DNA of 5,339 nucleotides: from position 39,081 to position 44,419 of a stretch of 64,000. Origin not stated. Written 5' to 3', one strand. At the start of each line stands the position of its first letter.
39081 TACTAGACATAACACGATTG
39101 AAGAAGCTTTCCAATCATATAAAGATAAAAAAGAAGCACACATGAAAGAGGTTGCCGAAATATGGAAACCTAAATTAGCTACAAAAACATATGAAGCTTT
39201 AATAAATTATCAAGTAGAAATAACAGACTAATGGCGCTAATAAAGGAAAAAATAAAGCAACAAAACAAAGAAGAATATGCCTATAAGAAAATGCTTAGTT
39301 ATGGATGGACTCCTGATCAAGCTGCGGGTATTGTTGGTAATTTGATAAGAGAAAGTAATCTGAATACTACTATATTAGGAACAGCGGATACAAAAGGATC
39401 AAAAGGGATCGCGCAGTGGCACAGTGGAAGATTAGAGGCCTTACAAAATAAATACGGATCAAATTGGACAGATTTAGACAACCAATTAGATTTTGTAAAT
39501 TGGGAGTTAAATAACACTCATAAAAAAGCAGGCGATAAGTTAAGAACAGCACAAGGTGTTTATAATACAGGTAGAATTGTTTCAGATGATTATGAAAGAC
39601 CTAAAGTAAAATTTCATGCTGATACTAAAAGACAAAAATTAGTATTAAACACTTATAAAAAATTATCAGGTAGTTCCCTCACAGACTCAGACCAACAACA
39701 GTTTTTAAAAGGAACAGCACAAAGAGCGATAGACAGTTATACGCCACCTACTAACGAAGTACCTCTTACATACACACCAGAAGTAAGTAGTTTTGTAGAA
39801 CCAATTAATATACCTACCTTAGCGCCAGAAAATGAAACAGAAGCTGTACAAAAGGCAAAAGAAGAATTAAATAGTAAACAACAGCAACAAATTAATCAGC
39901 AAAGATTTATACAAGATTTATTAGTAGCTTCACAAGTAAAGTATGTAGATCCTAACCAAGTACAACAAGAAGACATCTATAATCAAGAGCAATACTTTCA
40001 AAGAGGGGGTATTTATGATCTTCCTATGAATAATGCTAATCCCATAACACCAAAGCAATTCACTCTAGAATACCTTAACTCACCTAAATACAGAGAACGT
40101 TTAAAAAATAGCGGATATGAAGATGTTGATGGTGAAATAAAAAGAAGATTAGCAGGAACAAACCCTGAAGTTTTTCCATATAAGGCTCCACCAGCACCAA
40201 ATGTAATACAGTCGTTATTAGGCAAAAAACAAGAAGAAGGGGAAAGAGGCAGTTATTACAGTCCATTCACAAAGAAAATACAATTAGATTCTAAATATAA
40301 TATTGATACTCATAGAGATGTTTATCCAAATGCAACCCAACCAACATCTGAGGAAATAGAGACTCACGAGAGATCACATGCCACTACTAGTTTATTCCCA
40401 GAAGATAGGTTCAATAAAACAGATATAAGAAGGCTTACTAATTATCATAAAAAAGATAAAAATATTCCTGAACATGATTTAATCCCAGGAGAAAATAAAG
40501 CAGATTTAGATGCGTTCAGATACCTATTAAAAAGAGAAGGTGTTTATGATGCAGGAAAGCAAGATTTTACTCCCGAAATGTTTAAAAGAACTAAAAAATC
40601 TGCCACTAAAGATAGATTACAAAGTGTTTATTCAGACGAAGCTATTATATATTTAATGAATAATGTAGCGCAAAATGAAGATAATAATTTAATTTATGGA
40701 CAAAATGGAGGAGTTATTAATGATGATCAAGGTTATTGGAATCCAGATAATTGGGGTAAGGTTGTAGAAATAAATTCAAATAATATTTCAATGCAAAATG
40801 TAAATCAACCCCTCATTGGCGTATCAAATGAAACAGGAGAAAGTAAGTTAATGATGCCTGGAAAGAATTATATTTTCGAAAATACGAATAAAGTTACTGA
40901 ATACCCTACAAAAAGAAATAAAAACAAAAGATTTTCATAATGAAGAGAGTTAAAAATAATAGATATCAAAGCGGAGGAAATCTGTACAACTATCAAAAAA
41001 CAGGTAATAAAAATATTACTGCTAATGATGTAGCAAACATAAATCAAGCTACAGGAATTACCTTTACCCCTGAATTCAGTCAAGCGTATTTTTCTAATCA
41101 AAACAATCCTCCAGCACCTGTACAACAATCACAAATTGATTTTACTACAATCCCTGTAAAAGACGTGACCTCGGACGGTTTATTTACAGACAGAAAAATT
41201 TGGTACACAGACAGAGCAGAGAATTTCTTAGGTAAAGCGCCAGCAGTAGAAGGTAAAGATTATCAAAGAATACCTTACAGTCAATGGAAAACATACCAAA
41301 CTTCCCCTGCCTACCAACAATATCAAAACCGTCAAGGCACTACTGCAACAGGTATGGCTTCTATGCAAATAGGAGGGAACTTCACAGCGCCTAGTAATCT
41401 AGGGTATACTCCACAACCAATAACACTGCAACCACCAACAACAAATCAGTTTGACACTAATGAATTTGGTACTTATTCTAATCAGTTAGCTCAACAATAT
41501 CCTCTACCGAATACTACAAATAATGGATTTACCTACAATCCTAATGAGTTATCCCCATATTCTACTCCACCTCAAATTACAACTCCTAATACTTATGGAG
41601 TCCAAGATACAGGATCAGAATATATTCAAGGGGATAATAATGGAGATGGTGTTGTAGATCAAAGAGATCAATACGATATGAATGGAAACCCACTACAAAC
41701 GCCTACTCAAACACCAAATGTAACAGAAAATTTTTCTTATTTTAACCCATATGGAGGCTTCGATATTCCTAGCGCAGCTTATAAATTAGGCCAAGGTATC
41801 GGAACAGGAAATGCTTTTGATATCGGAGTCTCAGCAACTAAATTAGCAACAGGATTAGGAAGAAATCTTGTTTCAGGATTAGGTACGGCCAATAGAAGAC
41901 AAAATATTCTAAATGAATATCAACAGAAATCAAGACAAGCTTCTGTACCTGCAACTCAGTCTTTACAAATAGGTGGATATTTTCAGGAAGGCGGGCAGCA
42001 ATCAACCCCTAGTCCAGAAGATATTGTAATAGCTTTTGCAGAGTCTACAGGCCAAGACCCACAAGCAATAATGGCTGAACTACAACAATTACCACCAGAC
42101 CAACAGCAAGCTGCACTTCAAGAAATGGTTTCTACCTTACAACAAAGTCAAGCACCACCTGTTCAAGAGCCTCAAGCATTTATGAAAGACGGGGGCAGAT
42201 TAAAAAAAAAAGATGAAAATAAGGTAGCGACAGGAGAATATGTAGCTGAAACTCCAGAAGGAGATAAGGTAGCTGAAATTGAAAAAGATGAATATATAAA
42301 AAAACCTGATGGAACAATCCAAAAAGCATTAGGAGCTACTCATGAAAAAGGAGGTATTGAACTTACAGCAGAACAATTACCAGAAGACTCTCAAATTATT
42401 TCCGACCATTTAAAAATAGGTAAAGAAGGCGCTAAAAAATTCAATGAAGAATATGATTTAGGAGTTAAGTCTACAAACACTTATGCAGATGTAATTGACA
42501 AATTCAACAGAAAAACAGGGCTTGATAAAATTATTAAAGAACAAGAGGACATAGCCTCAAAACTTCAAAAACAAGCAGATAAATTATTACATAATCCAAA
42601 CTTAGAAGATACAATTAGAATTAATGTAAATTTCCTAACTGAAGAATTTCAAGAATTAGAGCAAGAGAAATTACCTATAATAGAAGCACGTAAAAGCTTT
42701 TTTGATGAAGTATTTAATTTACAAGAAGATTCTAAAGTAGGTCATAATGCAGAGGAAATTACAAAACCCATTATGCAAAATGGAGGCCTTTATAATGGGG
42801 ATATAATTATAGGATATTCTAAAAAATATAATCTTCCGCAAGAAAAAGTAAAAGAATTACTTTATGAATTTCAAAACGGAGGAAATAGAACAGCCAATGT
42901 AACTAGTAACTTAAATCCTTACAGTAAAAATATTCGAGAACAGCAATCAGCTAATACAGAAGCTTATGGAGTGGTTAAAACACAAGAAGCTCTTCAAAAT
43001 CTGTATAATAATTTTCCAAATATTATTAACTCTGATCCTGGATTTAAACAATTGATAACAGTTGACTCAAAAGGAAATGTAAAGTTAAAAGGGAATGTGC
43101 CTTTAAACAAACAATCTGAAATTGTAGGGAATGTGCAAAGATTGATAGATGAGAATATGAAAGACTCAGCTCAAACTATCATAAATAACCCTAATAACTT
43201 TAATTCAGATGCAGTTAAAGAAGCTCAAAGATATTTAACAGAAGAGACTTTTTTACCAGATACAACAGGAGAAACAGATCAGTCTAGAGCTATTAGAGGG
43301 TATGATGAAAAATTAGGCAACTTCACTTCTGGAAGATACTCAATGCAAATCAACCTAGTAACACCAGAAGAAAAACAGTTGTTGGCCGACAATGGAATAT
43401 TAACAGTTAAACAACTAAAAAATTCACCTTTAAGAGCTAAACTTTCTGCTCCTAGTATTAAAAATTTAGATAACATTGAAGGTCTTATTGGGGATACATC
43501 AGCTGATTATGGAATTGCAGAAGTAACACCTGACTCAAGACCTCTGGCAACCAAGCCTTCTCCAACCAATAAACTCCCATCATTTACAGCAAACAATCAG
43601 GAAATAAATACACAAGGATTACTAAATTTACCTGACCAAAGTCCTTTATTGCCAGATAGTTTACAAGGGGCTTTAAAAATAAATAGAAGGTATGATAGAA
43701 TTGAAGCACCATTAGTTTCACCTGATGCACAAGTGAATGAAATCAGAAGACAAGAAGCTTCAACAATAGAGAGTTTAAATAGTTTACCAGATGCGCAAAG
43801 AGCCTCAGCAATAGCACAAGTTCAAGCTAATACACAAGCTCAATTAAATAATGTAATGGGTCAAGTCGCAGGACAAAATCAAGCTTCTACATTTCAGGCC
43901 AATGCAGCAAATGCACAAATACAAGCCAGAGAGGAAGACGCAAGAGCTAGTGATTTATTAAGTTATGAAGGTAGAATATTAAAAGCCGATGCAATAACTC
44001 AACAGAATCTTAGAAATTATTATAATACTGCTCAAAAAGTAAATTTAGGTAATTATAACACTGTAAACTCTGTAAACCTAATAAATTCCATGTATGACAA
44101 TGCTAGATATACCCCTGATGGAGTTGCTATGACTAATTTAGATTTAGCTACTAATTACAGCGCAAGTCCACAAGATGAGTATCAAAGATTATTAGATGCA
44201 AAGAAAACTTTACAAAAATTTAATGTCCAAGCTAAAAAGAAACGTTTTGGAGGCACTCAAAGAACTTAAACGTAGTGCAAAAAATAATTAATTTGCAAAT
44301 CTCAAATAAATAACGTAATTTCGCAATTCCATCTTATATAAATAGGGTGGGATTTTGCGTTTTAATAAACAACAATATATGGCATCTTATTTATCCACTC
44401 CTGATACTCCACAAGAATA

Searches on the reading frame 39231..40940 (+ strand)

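Call 70: search_protein_families(library=pfam, proteins=[window:39231-40940:+], max_evalue=0.001)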
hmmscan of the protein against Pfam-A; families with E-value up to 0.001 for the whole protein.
window:39231-40940:+ (569 aa): 1 family
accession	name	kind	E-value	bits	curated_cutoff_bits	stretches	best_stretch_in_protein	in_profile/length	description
PF18013.6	Phage_lysozyme2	-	7e-29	101.2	28.2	1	14-143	3-138/140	Phage tail lysozyme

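Call 71: search_protein_families(library=phrogs, proteins=[window:39231-40940:+], max_evalue=0.00001)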
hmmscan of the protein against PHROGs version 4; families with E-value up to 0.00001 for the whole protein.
window:39231-40940:+ (569 aa): 5 families
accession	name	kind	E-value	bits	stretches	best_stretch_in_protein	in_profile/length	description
phrog_24249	-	tail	6.7e-42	145.2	2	213-484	467-732/739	tail protein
phrog_9570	-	tail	4.5e-27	96.2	1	9-183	475-638/689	tail length tape measure protein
phrog_8949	-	unknown function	9.7e-09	36.1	1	14-104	339-430/557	-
phrog_11037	-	unknown function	6e-07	30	1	11-154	15-161/365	-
phrog_19487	-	tail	6.5e-07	29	1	23-125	835-941/1147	tail length tape measure protein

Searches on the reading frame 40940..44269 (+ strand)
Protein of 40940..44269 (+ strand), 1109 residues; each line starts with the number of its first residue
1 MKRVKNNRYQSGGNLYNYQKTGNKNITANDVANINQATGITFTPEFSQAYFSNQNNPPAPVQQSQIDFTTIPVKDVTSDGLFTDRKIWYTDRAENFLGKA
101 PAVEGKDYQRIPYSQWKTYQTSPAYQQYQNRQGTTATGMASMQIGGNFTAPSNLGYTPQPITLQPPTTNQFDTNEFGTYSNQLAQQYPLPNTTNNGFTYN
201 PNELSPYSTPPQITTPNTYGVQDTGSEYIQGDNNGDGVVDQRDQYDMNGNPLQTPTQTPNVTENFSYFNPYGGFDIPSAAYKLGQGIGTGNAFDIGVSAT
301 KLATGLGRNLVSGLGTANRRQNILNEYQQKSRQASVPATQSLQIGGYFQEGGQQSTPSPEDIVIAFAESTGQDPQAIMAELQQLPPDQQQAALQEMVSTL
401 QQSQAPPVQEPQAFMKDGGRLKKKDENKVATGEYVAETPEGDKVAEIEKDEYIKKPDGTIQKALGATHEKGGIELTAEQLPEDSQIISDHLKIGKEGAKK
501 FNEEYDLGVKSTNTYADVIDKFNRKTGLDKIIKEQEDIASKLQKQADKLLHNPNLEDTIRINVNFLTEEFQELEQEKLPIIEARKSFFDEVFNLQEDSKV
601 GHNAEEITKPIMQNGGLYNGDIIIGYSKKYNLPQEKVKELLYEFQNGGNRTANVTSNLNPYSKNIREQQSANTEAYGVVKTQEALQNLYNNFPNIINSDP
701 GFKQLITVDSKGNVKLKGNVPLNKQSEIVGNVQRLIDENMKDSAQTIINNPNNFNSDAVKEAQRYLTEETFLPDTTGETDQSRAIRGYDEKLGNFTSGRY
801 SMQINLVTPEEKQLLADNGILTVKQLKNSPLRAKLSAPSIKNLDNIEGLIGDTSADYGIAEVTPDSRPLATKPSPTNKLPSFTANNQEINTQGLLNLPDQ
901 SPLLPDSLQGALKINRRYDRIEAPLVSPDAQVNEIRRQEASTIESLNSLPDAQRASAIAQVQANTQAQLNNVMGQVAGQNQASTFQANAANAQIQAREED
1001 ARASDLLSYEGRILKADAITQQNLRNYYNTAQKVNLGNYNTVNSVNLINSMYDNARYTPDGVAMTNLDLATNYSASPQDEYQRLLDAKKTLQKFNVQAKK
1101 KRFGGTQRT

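Call 70: search_protein_families(library=pfam, proteins=[window:40940-44269:+], max_evalue=0.001)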
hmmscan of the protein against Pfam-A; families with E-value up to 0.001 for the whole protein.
window:40940-44269:+ (1109 aa): 0 families

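Call 71: search_protein_families(library=phrogs, proteins=[window:40940-44269:+], max_evalue=0.00001)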
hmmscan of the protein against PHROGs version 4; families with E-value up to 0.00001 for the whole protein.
window:40940-44269:+ (1109 aa): 1 family
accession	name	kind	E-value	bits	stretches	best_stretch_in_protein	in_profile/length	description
phrog_36695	-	head and packaging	1.4e-76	259.3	3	414-700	332-601/895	virion structural protein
